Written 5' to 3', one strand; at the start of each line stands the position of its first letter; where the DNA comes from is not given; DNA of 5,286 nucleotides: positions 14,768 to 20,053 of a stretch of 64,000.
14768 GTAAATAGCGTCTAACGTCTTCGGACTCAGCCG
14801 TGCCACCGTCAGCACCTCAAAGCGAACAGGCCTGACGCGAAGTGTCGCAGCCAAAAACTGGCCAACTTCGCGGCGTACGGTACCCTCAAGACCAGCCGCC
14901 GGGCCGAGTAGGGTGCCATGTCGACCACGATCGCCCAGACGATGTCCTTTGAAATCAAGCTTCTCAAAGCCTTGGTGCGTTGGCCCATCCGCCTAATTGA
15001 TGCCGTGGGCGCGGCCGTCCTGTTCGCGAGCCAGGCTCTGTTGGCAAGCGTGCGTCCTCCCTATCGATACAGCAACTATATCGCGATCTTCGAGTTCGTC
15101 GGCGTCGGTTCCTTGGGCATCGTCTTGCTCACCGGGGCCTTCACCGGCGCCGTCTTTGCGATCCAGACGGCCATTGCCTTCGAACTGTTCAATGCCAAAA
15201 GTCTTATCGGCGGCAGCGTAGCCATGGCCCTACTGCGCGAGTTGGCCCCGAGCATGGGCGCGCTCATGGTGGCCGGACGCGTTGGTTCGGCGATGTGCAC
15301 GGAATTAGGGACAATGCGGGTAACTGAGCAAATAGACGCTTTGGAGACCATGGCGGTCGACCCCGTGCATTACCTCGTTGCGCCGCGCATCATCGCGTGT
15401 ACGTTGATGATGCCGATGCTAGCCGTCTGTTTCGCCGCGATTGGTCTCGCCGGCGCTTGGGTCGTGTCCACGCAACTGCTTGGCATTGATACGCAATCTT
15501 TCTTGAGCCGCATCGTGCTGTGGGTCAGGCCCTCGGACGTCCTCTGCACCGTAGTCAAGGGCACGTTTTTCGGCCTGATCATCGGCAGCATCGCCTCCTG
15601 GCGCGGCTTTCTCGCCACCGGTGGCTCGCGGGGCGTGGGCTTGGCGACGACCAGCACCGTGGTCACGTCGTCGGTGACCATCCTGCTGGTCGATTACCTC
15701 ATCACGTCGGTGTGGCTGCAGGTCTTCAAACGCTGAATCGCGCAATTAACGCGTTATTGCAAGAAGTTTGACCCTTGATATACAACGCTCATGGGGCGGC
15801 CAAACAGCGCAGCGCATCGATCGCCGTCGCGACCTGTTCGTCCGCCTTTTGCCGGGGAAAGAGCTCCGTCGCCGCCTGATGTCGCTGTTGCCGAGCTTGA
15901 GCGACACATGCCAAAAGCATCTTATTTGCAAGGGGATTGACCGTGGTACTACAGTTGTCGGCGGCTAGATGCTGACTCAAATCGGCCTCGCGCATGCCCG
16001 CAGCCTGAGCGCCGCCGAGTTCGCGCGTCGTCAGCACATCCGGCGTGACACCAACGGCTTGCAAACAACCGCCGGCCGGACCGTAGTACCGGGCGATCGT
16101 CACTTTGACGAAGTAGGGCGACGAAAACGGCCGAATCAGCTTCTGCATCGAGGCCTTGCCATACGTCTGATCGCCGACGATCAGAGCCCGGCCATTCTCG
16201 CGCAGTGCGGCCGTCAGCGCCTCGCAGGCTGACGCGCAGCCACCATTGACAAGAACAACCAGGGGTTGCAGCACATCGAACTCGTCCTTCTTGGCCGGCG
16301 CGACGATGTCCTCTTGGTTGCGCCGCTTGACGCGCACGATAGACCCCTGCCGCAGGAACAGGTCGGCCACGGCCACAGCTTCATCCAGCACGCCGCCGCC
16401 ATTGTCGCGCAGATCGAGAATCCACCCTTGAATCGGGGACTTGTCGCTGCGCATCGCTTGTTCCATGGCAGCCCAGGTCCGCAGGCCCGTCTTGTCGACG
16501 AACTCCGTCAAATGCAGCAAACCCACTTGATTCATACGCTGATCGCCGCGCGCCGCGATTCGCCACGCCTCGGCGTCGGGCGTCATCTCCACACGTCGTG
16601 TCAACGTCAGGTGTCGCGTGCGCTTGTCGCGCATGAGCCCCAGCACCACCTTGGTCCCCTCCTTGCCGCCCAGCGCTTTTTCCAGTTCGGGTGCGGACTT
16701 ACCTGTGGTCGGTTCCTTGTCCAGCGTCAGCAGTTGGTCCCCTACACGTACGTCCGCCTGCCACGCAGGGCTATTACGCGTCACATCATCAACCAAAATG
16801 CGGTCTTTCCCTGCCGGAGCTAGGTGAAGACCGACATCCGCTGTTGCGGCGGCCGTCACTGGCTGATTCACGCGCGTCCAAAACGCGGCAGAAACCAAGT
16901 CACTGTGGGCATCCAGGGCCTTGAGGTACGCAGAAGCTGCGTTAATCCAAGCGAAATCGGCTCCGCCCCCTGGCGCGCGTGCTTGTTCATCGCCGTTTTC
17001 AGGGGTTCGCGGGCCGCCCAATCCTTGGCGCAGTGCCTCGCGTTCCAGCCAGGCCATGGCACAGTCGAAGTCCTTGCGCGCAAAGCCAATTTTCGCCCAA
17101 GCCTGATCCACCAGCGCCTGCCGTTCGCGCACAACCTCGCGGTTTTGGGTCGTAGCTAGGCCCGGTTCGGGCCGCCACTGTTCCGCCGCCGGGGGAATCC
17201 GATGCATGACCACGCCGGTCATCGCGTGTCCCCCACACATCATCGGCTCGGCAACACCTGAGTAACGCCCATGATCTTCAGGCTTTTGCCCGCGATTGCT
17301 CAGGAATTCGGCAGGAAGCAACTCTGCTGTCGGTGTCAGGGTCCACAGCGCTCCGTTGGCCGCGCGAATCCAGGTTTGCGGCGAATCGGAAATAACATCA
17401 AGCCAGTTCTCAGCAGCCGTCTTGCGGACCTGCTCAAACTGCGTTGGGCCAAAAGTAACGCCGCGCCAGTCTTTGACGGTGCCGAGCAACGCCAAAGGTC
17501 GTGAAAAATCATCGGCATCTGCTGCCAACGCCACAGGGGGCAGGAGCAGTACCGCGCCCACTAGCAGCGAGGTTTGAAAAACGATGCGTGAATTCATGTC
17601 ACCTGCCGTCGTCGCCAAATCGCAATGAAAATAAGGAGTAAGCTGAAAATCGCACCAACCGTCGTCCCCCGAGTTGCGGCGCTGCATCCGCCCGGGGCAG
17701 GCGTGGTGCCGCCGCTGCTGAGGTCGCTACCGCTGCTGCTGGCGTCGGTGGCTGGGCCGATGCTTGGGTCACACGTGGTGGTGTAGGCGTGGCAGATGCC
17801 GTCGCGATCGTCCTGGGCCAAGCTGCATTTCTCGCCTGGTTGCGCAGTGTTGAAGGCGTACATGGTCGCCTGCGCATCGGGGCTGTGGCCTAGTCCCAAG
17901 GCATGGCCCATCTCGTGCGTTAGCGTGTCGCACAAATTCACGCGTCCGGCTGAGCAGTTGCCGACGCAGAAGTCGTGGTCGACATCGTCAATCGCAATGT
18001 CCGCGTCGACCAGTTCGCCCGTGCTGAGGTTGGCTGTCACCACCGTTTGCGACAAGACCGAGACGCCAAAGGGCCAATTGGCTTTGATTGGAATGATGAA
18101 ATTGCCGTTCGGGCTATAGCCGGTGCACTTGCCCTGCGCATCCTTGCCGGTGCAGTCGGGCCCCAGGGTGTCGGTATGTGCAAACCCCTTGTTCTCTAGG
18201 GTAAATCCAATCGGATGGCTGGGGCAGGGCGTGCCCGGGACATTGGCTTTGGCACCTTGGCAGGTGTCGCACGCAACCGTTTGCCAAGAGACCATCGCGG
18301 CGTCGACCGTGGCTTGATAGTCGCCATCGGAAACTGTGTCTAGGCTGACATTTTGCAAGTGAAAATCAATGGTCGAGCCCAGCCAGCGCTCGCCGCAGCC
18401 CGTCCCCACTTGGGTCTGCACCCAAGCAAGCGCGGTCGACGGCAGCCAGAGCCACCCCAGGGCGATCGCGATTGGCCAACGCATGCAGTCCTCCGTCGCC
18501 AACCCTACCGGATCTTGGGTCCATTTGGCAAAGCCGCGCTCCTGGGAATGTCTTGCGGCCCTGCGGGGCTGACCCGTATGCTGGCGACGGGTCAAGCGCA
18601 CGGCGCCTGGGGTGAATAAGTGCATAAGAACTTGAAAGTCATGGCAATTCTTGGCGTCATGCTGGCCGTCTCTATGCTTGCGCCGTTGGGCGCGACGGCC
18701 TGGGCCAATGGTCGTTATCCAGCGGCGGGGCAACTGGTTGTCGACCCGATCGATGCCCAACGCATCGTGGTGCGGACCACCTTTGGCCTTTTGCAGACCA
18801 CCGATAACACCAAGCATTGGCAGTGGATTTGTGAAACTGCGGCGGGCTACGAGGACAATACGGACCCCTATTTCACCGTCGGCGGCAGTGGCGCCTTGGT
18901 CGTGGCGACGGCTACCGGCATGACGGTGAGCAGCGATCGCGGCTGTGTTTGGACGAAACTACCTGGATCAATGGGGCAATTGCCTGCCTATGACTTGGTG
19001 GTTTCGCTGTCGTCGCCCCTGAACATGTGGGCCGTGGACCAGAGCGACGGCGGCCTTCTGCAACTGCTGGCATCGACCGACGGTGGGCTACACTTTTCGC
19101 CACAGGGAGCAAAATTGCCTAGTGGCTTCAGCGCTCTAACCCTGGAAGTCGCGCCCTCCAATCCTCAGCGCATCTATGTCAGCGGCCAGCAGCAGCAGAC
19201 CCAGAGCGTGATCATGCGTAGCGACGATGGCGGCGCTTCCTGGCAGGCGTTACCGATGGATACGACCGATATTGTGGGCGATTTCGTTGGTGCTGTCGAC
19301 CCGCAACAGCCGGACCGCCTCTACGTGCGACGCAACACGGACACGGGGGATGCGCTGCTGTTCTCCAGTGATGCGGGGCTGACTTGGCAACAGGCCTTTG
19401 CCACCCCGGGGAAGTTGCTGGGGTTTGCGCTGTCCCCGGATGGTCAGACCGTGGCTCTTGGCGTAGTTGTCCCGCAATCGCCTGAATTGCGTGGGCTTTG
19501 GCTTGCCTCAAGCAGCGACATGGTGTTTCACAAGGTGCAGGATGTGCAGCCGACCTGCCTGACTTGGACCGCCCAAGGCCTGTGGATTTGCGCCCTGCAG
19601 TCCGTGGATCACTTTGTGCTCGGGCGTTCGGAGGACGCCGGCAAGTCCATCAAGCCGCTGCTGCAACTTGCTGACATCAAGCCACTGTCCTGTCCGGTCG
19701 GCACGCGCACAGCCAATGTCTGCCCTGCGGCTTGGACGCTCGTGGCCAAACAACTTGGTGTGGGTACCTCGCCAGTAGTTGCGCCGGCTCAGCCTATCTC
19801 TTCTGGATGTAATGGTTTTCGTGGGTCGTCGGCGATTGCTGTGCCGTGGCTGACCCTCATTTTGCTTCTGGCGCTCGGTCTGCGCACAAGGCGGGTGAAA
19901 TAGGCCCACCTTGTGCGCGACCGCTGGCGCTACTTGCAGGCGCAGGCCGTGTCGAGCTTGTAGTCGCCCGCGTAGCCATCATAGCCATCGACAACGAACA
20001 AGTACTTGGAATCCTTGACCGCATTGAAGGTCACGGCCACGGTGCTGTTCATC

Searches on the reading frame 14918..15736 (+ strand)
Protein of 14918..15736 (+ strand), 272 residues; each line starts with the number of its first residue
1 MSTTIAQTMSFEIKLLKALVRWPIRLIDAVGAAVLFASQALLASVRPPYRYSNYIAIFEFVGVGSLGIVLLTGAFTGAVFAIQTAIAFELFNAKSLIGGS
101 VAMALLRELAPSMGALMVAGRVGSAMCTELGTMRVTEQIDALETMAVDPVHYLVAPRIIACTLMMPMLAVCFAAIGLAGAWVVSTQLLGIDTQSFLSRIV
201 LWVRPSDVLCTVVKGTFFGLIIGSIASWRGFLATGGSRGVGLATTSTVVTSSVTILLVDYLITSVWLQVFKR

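Call 73: search_protein_families(library=pfam, proteins=[window:14918-15736:+], max_evalue=0.001)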
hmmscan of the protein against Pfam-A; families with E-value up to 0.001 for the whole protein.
window:14918-15736:+ (272 aa): 1 family
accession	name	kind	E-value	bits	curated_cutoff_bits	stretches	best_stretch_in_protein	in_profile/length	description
PF02405.21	MlaE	-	2.8e-73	246.5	22.5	1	57-264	4-211/212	Permease MlaE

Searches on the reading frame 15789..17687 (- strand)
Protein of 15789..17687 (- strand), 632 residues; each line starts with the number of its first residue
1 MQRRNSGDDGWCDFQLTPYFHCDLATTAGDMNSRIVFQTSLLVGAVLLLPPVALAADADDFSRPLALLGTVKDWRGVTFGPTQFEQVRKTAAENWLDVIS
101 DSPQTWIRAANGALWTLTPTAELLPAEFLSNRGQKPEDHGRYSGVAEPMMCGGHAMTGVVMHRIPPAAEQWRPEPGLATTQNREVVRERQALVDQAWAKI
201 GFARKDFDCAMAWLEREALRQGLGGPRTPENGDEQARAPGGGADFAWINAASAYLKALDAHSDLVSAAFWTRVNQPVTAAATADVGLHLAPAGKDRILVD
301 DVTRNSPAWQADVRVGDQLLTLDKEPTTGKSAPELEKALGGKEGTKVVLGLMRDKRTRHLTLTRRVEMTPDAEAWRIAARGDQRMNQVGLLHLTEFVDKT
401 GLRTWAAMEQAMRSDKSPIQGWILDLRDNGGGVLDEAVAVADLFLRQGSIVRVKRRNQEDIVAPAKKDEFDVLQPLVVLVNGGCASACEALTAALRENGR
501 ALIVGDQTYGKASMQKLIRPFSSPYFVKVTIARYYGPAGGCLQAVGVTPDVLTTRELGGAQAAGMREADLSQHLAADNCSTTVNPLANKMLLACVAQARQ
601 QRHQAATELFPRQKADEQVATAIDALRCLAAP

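Call 73: search_protein_families(library=pfam, proteins=[window:15789-17687:-], max_evalue=0.001)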
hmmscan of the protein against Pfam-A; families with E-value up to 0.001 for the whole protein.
window:15789-17687:- (632 aa): 3 families
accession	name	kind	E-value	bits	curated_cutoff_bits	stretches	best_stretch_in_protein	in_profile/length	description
PF03572.23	Peptidase_S41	-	3.3e-40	137.8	24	1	388-551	2-163/165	Peptidase family S41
PF13180.12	PDZ_2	-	3.8e-08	34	27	1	294-362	11-78/80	PDZ domain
PF17820.7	PDZ_6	-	3.4e-07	30.3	27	1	299-350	2-51/54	PDZ domain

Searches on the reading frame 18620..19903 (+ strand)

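Call 73: search_protein_families(library=pfam, proteins=[window:18620-19903:+], max_evalue=0.001)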
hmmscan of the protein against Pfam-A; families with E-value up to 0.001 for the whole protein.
window:18620-19903:+ (427 aa): 3 families
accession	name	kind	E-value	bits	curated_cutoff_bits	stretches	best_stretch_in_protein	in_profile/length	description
PF02012.26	BNR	-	2.7e-07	30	27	0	200-209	2-11/12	BNR/Asp-box repeat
PF15902.12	Sortilin-Vps10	-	4.9e-06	26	33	0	102-217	4-118/446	Sortilin, neurotensin receptor 3,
PF14870.12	PSII_BNR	-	3.5e-05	23.7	27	0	148-280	39-162/303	Photosynthesis system II assembly factor YCF48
